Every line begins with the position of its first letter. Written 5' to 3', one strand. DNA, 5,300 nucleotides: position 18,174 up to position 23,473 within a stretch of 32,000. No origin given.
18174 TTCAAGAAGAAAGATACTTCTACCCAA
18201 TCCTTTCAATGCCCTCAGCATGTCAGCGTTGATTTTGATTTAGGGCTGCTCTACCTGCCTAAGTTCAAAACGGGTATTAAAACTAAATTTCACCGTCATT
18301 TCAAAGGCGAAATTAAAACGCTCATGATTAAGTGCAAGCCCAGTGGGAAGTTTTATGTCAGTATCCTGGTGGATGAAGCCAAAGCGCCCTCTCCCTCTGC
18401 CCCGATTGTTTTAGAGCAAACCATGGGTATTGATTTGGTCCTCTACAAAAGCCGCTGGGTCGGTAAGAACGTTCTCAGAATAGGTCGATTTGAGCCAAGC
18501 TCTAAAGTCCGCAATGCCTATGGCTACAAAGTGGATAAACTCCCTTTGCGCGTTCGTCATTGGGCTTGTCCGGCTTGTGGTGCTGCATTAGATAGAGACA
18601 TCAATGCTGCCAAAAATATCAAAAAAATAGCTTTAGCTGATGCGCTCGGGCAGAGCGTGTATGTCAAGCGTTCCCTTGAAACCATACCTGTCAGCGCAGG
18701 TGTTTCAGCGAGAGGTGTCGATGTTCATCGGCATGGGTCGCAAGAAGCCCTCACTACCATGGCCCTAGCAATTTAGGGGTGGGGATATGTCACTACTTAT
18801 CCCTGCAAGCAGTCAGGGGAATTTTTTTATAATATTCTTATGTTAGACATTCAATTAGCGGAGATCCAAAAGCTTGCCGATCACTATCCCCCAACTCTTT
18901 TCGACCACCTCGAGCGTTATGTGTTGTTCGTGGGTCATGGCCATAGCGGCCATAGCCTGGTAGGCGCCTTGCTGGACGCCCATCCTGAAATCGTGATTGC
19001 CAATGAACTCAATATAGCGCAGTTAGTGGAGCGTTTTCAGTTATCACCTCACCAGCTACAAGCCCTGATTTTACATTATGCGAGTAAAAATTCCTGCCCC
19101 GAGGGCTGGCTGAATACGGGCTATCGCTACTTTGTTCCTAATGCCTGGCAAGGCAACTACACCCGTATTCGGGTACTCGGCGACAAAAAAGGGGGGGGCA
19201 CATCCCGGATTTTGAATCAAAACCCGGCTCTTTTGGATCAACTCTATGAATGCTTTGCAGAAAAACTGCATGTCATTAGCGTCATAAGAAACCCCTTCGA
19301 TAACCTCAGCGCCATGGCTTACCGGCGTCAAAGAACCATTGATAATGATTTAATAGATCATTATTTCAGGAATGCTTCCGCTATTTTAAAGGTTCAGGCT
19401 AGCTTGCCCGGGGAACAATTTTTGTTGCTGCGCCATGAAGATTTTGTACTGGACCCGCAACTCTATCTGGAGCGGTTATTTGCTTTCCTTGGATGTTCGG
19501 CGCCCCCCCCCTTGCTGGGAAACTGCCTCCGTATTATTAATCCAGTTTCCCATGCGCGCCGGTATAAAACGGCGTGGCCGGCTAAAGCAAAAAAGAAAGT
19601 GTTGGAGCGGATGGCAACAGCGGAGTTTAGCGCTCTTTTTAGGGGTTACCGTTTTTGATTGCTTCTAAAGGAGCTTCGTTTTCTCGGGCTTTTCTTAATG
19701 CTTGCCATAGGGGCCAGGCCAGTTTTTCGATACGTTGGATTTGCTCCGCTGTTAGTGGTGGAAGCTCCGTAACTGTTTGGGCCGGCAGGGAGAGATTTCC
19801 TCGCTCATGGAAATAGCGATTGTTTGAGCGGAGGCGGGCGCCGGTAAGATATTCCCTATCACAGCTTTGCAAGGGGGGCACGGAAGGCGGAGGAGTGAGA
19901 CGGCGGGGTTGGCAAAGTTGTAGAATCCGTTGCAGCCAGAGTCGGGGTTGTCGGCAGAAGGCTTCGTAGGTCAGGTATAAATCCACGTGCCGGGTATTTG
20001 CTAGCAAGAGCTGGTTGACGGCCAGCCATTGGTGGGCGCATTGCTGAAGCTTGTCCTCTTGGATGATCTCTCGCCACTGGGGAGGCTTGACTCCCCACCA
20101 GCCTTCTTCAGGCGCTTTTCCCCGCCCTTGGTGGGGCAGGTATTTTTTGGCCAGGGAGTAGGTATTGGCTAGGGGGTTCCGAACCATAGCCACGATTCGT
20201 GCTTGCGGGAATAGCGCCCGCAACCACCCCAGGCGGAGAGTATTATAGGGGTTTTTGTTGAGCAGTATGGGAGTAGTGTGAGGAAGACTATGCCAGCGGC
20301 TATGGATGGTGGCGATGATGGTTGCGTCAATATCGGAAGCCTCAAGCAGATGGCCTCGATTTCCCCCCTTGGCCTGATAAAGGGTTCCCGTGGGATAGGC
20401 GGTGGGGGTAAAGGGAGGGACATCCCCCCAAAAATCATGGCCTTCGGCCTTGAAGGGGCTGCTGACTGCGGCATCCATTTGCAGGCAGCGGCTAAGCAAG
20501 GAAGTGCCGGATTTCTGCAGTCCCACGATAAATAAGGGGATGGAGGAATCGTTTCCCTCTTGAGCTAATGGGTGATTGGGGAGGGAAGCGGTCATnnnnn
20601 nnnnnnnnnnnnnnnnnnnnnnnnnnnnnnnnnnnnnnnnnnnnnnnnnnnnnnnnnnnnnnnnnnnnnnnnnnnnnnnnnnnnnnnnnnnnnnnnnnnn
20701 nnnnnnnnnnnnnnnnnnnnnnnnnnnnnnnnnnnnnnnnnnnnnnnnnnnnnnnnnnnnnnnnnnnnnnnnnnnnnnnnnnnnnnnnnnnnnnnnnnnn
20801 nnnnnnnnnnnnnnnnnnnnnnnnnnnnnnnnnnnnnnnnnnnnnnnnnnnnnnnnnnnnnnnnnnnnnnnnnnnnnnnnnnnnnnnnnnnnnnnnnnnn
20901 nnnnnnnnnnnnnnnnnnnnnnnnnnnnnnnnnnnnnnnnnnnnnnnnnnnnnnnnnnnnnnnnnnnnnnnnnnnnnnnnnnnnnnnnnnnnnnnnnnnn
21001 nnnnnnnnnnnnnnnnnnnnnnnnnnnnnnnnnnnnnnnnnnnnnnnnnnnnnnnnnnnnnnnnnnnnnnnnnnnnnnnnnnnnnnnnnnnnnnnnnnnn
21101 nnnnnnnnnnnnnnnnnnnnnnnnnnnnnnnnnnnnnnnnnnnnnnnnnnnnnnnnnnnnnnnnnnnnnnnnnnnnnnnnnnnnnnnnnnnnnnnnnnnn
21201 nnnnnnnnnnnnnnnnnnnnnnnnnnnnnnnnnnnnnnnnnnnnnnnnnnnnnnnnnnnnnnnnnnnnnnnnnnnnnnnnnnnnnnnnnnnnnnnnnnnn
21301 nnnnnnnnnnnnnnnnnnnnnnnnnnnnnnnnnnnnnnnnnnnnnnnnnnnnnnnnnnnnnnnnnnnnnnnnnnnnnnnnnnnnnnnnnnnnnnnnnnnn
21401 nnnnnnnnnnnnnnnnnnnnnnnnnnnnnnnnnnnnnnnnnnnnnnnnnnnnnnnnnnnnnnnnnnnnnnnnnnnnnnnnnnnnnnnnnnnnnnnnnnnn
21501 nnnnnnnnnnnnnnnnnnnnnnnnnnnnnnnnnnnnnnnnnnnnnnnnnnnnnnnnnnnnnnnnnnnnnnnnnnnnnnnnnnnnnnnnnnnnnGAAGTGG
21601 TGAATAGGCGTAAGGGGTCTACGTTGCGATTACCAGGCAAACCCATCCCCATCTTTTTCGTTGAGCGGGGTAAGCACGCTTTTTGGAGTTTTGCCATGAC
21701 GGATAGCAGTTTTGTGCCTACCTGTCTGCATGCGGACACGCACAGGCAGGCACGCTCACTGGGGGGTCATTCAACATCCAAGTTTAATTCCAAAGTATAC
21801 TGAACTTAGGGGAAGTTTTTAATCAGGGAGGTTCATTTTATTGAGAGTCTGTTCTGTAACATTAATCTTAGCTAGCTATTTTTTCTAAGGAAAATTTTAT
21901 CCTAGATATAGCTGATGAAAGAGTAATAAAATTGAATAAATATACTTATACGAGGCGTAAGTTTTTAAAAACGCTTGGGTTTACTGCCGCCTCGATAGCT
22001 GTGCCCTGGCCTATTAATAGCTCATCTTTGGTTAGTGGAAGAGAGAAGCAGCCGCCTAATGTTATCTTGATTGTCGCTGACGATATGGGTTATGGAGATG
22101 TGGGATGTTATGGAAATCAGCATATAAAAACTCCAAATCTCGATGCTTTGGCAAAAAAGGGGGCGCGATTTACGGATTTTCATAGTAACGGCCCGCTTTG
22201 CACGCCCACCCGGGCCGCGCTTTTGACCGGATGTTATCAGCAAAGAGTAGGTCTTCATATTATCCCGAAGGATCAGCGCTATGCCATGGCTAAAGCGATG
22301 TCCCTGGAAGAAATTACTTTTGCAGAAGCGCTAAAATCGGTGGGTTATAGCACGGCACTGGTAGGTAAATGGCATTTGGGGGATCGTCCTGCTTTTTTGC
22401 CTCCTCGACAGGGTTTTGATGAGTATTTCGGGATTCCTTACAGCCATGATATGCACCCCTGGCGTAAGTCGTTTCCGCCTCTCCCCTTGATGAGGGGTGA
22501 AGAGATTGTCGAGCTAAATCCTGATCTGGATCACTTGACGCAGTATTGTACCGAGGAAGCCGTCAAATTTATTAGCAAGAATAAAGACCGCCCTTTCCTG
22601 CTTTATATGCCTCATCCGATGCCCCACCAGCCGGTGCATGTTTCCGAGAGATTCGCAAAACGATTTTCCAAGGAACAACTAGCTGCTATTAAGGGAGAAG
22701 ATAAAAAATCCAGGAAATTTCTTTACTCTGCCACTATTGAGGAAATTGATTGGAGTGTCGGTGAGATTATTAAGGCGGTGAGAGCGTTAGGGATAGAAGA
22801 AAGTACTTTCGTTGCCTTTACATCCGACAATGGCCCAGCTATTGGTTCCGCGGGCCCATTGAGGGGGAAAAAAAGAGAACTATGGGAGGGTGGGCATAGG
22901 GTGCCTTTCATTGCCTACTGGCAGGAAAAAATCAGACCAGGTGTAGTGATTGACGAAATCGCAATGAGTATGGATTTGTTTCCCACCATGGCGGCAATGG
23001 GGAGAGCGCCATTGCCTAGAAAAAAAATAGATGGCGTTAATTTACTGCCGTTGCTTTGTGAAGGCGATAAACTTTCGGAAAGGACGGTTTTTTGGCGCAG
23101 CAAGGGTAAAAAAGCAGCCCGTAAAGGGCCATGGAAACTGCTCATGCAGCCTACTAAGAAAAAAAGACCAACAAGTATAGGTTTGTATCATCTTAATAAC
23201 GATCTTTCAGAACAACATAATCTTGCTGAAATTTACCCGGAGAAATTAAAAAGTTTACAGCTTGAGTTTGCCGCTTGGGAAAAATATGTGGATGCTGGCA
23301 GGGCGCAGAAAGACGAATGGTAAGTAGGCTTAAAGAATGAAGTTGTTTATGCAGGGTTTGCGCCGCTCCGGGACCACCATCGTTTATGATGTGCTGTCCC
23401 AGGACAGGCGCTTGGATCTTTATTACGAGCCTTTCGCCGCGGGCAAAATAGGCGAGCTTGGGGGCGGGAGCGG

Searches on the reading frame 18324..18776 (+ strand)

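Call 48: search_protein_families(library=pfam, proteins=[window:18324-18776:+], max_evalue=0.0001)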
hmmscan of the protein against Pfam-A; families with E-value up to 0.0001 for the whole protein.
window:18324-18776:+ (150 aa): 1 family
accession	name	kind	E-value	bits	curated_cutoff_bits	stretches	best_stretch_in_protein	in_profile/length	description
PF07282.18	Cas12f1-like_TNB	-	6.8e-14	52.2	26.3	1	38-99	7-60/60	Cas12f1-like, TNB domain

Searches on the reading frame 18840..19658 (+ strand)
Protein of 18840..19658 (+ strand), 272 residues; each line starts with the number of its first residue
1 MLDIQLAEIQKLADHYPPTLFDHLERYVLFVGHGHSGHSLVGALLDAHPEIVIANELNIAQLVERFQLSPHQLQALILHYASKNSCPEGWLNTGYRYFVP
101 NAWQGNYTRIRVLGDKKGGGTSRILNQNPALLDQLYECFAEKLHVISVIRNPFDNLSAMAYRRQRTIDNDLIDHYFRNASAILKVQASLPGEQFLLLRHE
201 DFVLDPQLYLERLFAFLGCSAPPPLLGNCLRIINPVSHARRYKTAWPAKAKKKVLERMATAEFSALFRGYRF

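Call 48: search_protein_families(library=pfam, proteins=[window:18840-19658:+], max_evalue=0.0001)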
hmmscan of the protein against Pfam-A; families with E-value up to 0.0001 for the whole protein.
window:18840-19658:+ (272 aa): 1 family
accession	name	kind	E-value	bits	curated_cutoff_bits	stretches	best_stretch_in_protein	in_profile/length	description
PF13469.12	Sulfotransfer_3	-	4.3e-13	50.5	27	1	30-220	4-213/216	Sulfotransferase family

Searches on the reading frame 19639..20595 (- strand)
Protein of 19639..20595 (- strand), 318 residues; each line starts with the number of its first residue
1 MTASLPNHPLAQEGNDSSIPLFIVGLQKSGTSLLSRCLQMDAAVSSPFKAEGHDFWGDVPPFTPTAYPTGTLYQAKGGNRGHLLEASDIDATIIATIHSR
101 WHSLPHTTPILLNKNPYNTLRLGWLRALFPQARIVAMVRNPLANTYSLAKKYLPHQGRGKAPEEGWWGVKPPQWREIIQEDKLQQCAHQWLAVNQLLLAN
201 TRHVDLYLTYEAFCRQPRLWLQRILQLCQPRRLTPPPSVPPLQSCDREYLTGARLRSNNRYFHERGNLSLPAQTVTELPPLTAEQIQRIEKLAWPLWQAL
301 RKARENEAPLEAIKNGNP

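Call 48: search_protein_families(library=pfam, proteins=[window:19639-20595:-], max_evalue=0.0001)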
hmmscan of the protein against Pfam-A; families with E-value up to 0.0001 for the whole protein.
window:19639-20595:- (318 aa): 2 families
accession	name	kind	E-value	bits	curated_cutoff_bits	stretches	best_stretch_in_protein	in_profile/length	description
PF13469.12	Sulfotransfer_3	-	1.5e-18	68.3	27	1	20-228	1-210/216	Sulfotransferase family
PF00685.33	Sulfotransfer_1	-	1.2e-05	25.3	22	1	21-227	4-178/255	Sulfotransferase domain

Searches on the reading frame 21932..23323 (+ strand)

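Call 49: search_protein_families(library=pfam, proteins=[window:21932-23323:+], max_evalue=0.0001)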
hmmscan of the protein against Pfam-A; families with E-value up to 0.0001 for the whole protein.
window:21932-23323:+ (463 aa): 2 families
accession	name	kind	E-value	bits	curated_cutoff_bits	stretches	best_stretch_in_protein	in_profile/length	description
PF00884.28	Sulfatase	-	8e-60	203.1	25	1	42-354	1-296/301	Sulfatase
PF16347.10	SGSH_C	-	8.9e-06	26.4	29.3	1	314-384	8-77/154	N-sulphoglucosamine sulphohydrolase, C-terminal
